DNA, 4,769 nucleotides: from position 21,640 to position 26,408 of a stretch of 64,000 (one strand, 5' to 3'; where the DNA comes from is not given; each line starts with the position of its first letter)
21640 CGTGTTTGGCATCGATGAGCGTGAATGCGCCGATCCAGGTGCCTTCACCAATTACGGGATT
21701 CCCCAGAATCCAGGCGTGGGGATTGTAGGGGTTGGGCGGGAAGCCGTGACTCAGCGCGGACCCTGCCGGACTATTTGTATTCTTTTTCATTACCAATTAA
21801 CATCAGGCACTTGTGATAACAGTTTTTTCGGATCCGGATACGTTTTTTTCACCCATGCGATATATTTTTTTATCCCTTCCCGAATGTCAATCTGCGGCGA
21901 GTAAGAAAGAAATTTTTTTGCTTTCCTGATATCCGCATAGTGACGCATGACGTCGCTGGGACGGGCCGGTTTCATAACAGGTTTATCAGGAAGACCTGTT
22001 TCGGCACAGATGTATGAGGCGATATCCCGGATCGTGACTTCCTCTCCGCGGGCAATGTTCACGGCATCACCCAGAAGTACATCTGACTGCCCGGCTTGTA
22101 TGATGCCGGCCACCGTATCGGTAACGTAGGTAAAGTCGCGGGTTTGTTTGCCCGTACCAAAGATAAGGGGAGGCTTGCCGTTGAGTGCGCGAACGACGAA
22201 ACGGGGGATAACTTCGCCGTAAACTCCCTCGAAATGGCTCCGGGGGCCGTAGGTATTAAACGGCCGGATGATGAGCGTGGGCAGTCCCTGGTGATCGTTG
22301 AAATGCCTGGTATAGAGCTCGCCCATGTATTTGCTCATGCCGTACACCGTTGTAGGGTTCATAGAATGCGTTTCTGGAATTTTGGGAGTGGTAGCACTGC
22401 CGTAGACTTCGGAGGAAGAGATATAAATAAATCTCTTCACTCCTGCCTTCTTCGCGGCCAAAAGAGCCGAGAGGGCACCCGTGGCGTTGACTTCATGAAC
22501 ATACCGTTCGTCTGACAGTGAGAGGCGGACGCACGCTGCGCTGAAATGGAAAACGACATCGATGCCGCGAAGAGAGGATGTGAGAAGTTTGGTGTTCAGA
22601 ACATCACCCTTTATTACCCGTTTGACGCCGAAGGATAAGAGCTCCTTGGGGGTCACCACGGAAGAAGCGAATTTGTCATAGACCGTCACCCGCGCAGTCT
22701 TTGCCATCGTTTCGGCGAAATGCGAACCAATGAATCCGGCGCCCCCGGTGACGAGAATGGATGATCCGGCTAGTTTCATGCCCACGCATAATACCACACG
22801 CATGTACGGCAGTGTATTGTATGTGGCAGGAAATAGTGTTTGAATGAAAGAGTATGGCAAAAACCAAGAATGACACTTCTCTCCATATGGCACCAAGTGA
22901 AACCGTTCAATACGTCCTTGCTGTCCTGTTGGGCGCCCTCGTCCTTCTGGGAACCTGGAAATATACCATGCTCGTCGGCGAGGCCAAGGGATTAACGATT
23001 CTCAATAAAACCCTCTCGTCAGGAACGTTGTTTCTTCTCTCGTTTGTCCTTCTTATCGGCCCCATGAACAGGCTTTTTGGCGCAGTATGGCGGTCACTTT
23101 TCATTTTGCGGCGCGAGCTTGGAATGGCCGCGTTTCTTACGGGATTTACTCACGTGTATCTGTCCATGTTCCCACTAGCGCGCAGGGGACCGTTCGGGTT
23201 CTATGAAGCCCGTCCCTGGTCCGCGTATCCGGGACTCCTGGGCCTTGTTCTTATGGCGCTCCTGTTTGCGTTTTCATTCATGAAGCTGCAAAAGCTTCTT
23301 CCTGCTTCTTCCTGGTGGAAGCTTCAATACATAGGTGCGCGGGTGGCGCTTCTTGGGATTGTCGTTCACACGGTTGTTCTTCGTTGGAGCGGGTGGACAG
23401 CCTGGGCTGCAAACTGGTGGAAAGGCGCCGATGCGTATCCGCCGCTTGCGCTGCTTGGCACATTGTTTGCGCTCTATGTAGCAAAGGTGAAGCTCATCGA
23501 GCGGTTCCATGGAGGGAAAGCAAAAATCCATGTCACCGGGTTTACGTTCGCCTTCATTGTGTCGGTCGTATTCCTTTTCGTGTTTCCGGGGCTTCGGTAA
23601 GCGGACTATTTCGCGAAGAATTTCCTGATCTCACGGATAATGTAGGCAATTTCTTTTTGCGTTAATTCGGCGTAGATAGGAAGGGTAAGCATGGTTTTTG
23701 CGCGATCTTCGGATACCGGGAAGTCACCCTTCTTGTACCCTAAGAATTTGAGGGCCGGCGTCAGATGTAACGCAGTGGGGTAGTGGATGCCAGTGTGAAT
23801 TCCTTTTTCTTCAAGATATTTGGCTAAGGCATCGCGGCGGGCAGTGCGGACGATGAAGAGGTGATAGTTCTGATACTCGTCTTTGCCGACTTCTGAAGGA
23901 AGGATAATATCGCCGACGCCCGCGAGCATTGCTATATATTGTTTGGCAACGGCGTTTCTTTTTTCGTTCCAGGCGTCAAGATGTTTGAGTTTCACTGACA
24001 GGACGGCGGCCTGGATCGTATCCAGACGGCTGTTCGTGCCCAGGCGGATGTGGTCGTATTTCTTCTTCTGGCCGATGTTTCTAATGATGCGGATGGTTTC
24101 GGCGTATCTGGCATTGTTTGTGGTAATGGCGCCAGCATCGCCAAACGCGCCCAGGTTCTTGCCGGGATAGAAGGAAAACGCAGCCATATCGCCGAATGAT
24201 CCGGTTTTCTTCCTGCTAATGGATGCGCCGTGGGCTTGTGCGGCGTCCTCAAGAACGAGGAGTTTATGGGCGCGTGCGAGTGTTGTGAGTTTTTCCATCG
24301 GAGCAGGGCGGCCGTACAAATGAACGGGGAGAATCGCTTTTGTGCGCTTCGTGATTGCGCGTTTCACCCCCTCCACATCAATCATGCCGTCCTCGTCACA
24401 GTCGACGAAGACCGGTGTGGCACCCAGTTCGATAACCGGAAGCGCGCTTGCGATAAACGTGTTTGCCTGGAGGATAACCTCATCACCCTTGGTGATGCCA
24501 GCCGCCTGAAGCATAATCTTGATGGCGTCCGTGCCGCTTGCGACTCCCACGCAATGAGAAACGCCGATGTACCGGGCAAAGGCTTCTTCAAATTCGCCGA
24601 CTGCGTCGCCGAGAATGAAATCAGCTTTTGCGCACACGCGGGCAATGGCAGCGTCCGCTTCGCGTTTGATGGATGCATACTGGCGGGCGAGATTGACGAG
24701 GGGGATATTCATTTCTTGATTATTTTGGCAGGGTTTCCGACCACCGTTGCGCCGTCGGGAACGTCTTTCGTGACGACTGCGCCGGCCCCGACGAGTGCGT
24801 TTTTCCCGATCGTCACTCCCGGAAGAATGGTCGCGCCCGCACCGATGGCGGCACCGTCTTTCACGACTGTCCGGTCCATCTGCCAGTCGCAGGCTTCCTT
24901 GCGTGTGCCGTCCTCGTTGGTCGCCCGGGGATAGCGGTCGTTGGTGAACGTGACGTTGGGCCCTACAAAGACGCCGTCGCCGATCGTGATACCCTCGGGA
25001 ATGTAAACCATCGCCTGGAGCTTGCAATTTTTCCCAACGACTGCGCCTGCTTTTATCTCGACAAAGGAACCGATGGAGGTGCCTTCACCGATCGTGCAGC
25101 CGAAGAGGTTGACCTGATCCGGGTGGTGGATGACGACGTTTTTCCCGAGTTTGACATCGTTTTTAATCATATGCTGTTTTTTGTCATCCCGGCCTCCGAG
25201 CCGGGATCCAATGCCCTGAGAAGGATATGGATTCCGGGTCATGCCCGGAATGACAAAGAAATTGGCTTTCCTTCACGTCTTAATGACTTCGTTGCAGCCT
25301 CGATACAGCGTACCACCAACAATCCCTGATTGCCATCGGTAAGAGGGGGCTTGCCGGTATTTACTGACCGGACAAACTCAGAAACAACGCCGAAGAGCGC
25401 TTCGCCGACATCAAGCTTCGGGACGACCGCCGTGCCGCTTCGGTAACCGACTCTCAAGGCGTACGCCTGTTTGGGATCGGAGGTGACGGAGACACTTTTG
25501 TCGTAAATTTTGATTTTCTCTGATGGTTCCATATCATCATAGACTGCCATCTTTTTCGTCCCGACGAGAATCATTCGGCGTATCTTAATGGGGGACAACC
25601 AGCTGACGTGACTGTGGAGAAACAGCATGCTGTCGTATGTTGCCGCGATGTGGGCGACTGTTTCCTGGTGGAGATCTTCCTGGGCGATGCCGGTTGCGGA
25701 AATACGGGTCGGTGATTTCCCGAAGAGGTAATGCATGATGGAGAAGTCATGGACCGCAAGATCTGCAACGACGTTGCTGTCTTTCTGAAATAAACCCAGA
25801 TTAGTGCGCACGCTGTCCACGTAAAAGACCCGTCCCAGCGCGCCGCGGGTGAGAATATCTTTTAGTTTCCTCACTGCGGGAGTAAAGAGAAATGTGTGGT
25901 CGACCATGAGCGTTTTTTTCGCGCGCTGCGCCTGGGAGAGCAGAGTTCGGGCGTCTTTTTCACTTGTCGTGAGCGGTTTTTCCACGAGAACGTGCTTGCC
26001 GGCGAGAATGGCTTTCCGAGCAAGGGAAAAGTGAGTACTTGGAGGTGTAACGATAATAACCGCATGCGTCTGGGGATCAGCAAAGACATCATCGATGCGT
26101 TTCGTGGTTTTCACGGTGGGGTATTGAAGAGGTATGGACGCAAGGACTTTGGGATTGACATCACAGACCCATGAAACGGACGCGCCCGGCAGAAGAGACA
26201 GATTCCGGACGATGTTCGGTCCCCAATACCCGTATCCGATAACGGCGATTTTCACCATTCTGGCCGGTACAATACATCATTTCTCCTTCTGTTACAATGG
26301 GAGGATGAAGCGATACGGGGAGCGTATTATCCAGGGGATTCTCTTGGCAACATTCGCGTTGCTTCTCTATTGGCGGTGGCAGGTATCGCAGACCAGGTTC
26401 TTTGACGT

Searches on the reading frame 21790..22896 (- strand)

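Call 12: search_protein_families(library=pfam, proteins=[window:21790-22896:-], max_evalue=0.001)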
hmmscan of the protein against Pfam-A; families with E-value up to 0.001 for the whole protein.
window:21790-22896:- (368 aa): 8 families
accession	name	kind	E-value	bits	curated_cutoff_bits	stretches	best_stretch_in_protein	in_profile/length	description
PF01370.27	Epimerase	-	5.1e-53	180.4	20.9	1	47-282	1-240/240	NAD dependent epimerase/dehydratase family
PF16363.11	GDP_Man_Dehyd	-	1.3e-51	176.5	27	1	48-344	1-331/332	GDP-mannose 4,6 dehydratase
PF01073.25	3Beta_HSD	-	2.7e-25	89.4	22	1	48-268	1-228/280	3-beta hydroxysteroid dehydrogenase/isomerase family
PF02719.21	Polysacc_synt_2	-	1.6e-15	57.6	20.2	1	47-303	1-250/293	Polysaccharide biosynthesis protein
PF07993.18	NAD_binding_4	-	5.1e-11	42.7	20.1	1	109-220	86-210/258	Male sterility protein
PF04321.23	RmlD_sub_bind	-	8.9e-10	38.5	27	1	46-217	2-153/287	RmlD substrate binding domain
PF13460.12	NAD_binding_10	-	1e-09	38.9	27.2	1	51-212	1-143/184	NAD(P)H-binding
PF05368.20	NmrA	-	3.7e-08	33.8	27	1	45-160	3-106/298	NmrA-like family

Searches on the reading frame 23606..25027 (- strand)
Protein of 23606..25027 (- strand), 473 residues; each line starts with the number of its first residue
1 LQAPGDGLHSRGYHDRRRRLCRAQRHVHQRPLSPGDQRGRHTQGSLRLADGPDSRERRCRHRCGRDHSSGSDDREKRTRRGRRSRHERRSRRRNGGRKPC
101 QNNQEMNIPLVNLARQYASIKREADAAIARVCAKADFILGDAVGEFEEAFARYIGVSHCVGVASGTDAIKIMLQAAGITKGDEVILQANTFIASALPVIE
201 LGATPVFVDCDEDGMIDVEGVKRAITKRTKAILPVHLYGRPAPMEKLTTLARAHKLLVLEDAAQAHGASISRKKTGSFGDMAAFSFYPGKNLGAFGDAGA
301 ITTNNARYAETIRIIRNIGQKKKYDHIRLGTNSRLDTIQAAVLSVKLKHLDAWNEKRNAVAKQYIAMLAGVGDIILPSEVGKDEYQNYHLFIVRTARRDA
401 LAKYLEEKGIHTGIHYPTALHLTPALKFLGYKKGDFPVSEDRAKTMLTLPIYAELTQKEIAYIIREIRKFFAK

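Call 18: search_protein_families(library=pfam, proteins=[window:23606-25027:-], max_evalue=0.00001)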
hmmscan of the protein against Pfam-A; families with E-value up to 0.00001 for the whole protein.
window:23606-25027:- (473 aa): 4 families
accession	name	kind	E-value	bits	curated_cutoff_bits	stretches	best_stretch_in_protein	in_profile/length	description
PF01041.23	DegT_DnrJ_EryC1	-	5.8e-111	371.6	19.8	1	120-467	3-359/360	DegT/DnrJ/EryC1/StrS aminotransferase family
PF00266.25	Aminotran_5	-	9.8e-10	38.4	21.5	1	140-411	42-334/371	Aminotransferase class-V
PF00155.27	Aminotran_1_2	-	9.4e-08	32.1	19.7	1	144-272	45-196/361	Aminotransferase class I and II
PF01212.27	Beta_elim_lyase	-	4.5e-06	26.6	27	1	143-286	34-197/288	Beta-eliminating lyase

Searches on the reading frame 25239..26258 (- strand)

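Call 18: search_protein_families(library=pfam, proteins=[window:25239-26258:-], max_evalue=0.00001)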
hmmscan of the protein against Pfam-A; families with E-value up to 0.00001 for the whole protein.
window:25239-26258:- (339 aa): 3 families
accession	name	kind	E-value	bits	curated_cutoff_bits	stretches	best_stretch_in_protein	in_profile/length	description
PF01408.29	GFO_IDH_MocA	-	1.1e-22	81.4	24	1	2-121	1-120/120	Oxidoreductase family, NAD-binding Rossmann fold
PF02894.22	GFO_IDH_MocA_C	-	8.7e-13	49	22.9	1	135-334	3-217/218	Oxidoreductase family, C-terminal alpha/beta domain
PF22725.1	GFO_IDH_MocA_C3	-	2.5e-12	47.3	27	1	129-238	1-123/124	GFO/IDH/MocA C-terminal domain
